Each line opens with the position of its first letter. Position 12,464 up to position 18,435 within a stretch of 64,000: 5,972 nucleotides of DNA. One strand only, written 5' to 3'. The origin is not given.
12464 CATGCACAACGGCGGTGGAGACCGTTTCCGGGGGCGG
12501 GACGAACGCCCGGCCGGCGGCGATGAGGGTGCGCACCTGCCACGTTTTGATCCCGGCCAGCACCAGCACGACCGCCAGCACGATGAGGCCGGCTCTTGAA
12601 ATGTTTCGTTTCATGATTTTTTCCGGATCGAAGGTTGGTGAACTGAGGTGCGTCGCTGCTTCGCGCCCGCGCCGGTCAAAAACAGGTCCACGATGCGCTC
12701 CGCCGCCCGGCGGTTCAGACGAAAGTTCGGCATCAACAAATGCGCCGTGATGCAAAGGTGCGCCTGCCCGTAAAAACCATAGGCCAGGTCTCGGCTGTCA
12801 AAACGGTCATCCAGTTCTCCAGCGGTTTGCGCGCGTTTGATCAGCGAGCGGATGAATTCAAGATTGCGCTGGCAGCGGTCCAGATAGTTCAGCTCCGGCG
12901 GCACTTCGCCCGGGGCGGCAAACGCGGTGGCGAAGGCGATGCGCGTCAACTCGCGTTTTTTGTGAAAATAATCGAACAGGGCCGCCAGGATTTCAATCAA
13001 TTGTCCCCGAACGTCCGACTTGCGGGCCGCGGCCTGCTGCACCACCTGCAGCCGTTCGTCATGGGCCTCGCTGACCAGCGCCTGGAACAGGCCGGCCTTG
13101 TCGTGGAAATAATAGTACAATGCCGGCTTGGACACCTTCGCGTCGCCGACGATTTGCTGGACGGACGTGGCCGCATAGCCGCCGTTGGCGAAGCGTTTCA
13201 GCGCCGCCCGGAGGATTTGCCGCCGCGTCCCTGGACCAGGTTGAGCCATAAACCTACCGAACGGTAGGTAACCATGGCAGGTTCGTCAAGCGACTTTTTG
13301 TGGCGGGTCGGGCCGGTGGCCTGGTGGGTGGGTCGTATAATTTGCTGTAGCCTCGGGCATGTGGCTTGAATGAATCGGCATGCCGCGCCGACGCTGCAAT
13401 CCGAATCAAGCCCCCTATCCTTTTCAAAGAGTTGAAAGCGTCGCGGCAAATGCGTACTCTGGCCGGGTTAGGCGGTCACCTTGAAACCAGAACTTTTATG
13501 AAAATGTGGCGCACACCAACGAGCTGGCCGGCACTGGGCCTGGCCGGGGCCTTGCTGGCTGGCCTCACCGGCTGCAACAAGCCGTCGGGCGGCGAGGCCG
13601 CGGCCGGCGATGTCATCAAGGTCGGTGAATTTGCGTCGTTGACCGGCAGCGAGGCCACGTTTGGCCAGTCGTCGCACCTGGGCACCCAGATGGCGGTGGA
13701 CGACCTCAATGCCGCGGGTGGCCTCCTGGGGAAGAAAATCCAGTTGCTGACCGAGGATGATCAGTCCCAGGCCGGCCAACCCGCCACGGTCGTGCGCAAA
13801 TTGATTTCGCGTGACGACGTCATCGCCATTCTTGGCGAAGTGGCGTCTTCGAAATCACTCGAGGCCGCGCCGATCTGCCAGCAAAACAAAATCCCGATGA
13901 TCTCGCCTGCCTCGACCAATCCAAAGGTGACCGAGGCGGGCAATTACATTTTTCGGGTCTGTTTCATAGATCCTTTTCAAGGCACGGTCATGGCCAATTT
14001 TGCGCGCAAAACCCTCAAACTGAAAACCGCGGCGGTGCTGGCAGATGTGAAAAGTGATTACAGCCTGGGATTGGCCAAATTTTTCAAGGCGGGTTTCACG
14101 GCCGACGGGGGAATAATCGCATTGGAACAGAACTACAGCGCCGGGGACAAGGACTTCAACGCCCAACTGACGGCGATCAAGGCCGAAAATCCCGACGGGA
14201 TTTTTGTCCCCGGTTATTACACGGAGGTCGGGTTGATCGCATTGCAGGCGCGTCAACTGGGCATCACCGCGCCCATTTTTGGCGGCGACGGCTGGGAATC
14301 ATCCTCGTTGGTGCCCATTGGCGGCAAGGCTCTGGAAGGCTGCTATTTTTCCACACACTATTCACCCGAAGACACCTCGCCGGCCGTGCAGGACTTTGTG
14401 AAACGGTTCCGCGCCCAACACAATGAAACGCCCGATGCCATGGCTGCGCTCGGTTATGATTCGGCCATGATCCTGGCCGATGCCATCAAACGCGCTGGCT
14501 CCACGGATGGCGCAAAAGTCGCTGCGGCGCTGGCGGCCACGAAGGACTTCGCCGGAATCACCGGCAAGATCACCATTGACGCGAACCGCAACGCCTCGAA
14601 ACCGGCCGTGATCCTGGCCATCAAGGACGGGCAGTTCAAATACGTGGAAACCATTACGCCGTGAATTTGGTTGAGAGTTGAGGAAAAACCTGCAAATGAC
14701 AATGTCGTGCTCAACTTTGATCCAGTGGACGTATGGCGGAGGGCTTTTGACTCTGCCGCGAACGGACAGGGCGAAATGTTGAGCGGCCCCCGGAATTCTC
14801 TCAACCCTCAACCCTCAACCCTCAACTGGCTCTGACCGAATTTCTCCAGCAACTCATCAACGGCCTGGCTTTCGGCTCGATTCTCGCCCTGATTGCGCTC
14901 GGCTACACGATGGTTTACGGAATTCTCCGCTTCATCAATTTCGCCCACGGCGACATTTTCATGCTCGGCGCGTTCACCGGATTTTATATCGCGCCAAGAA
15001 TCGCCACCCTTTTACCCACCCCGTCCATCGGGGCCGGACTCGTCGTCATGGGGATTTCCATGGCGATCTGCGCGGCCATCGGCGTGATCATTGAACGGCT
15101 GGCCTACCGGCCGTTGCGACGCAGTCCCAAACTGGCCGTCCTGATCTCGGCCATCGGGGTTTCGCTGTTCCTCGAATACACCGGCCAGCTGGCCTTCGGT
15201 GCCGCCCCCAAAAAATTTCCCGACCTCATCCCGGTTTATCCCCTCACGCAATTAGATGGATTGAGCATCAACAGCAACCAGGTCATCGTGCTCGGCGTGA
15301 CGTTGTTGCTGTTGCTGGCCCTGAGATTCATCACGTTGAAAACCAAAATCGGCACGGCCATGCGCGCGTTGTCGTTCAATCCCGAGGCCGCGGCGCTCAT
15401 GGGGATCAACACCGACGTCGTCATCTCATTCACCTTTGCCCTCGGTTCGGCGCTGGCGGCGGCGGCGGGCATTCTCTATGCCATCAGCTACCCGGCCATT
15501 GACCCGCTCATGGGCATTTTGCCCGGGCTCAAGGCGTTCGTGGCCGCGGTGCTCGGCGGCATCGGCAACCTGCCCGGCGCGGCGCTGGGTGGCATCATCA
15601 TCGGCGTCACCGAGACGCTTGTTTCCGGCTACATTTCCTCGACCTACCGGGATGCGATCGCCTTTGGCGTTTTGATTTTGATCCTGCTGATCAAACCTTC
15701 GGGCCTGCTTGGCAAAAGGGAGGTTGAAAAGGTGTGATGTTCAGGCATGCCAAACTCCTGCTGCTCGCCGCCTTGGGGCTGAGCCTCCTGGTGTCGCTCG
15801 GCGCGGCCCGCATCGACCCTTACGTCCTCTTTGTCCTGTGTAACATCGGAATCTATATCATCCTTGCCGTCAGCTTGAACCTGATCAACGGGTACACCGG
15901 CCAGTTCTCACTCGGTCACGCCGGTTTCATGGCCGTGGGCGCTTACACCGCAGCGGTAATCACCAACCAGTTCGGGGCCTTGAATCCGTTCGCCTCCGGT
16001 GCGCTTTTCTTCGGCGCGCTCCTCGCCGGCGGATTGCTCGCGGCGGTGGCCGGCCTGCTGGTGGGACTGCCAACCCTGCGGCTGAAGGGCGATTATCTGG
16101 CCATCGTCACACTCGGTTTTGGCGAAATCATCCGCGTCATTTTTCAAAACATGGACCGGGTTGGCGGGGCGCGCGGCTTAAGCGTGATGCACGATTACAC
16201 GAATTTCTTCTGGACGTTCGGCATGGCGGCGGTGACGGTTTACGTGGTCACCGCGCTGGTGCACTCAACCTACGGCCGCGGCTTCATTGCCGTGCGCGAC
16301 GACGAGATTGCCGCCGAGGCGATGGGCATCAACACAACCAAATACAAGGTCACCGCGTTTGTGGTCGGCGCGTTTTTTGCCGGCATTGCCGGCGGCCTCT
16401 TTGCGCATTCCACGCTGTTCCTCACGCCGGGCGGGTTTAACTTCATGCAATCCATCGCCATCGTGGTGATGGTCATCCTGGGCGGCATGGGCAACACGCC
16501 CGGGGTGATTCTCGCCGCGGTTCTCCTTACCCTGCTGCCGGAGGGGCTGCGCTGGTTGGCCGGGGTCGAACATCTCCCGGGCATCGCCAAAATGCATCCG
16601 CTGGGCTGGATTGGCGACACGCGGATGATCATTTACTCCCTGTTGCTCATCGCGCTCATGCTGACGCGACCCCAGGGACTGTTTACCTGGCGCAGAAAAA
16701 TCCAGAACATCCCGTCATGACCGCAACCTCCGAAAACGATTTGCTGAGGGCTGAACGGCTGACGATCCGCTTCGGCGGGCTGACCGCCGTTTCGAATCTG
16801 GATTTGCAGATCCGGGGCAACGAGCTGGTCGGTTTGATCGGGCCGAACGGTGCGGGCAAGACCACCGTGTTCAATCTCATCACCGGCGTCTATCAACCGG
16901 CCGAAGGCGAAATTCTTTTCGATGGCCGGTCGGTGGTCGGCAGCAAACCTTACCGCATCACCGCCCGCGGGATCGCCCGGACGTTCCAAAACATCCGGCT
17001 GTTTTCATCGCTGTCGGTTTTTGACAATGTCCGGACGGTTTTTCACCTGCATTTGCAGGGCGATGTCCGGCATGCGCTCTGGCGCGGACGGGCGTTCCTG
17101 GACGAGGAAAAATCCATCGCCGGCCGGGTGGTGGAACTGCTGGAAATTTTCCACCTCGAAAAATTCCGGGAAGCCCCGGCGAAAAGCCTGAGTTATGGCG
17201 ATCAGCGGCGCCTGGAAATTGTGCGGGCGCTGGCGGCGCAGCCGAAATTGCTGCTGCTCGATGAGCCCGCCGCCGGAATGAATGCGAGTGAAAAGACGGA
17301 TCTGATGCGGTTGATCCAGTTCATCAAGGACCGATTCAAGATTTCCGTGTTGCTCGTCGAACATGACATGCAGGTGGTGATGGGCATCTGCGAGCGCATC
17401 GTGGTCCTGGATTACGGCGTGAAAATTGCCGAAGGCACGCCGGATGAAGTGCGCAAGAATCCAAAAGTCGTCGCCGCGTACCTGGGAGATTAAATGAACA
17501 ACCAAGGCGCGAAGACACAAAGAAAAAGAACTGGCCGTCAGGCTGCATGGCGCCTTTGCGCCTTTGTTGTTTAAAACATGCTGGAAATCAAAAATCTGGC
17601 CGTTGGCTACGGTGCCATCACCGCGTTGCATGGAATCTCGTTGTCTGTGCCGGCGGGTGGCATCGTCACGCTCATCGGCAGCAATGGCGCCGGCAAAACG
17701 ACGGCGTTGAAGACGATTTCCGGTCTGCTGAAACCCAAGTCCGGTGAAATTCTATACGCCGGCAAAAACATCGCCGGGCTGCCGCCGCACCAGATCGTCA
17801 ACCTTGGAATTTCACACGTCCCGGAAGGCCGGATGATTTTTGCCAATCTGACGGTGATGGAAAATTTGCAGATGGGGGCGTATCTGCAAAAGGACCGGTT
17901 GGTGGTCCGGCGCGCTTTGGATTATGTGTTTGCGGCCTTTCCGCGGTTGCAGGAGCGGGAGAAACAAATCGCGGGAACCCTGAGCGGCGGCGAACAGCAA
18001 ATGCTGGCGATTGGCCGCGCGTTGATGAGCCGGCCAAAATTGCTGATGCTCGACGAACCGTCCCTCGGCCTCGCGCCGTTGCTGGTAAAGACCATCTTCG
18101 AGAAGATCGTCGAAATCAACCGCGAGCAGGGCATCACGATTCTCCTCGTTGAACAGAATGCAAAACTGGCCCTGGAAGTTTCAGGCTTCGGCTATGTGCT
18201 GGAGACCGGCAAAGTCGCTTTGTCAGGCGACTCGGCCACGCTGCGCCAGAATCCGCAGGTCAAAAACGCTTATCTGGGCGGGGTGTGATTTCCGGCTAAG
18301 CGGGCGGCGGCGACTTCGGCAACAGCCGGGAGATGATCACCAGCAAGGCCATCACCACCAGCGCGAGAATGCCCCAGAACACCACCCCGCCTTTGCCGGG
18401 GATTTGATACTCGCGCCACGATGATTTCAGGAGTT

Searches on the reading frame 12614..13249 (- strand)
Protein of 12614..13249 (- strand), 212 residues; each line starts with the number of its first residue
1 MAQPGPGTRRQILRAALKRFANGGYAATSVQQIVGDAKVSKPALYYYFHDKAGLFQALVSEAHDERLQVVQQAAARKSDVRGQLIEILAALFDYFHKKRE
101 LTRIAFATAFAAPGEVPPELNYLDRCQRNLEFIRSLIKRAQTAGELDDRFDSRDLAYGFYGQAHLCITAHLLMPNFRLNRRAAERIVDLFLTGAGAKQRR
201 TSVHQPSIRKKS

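Call 56: search_protein_families(library=pfam, max_evalue=0.00001, proteins=[window:12614-13249:-])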
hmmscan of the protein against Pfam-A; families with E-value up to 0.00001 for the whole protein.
window:12614-13249:- (212 aa): 1 family
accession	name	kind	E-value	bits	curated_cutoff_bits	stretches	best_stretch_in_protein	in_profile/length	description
PF00440.29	TetR_N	-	3.7e-15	55.9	24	1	12-58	1-47/47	Bacterial regulatory proteins, tetR family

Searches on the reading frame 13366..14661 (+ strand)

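Call 56: search_protein_families(library=pfam, max_evalue=0.00001, proteins=[window:13366-14661:+])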
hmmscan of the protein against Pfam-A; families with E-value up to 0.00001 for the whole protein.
window:13366-14661:+ (432 aa): 3 families
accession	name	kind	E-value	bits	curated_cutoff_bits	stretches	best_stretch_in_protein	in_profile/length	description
PF13458.12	Peripla_BP_6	-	1.2e-68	232.8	31.7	1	84-422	2-342/343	Periplasmic binding protein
PF01094.35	ANF_receptor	-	7e-29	101.4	25.4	1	107-413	6-343/353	Receptor family ligand binding region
PF13433.12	Peripla_BP_5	-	3.8e-26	92.5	27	1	84-428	1-346/363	Periplasmic binding protein domain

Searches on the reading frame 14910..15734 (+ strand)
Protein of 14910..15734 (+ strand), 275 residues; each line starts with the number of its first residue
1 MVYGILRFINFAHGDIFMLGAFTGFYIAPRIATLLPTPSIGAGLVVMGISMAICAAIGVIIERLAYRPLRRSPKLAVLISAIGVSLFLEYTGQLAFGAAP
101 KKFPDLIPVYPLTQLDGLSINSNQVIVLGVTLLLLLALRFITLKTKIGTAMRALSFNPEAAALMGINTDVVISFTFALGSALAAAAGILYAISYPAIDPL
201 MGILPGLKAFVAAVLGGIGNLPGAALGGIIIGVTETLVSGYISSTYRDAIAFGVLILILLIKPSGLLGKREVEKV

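Call 57: search_protein_families(library=pfam, max_evalue=0.00001, proteins=[window:14910-15734:+])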
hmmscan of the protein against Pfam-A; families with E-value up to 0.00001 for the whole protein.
window:14910-15734:+ (275 aa): 1 family
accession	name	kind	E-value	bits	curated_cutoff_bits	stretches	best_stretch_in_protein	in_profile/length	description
PF02653.21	BPD_transp_2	-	3.9e-38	131.6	26.8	1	1-259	21-269/269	Branched-chain amino acid transport system / permease component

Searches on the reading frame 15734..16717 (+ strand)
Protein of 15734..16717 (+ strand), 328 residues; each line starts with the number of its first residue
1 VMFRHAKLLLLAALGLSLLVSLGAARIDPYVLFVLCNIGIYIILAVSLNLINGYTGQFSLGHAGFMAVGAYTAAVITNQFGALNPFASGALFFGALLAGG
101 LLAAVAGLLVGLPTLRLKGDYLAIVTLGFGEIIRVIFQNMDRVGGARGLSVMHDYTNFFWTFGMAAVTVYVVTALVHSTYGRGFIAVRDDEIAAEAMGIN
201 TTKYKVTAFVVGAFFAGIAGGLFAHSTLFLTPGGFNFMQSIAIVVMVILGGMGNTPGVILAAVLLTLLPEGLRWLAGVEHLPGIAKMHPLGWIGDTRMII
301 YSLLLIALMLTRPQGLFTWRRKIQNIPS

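Call 57: search_protein_families(library=pfam, max_evalue=0.00001, proteins=[window:15734-16717:+])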
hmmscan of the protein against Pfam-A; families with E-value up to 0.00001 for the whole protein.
window:15734-16717:+ (328 aa): 1 family
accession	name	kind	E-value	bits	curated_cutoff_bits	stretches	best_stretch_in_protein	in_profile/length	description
PF02653.21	BPD_transp_2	-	1.4e-45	156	26.8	1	31-308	2-268/269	Branched-chain amino acid transport system / permease component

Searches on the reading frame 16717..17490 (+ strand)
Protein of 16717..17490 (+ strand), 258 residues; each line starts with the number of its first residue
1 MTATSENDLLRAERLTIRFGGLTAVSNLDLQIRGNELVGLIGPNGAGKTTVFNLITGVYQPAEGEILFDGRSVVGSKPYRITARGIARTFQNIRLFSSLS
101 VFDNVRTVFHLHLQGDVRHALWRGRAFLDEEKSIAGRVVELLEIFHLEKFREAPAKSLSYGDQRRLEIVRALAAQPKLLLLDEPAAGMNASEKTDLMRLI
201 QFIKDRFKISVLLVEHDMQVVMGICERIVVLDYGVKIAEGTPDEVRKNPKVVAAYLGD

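Call 57: search_protein_families(library=pfam, max_evalue=0.00001, proteins=[window:16717-17490:+])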
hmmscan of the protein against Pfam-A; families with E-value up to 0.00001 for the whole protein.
window:16717-17490:+ (258 aa): 3 families
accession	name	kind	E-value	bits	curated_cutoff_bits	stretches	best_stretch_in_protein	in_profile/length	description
PF00005.33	ABC_tran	-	9.4e-33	114.2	25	1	26-185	2-136/137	ABC transporter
PF12399.14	BCA_ABC_TP_C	-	1.5e-12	47.2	25.5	1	236-258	2-24/27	Branched-chain amino acid ATP-binding cassette transporter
PF13304.12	AAA_21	-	2.4e-07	31.6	27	0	38-55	2-19/304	AAA domain, putative AbiEii toxin, Type IV TA system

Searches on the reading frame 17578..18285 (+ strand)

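Call 57: search_protein_families(library=pfam, max_evalue=0.00001, proteins=[window:17578-18285:+])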
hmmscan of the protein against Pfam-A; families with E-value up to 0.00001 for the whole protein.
window:17578-18285:+ (236 aa): 2 families
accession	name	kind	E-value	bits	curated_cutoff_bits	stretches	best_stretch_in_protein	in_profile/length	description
PF00005.33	ABC_tran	-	2.7e-30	106.2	25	1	17-162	1-136/137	ABC transporter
PF13304.12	AAA_21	-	1.4e-08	35.6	27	0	132-190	235-295/304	AAA domain, putative AbiEii toxin, Type IV TA system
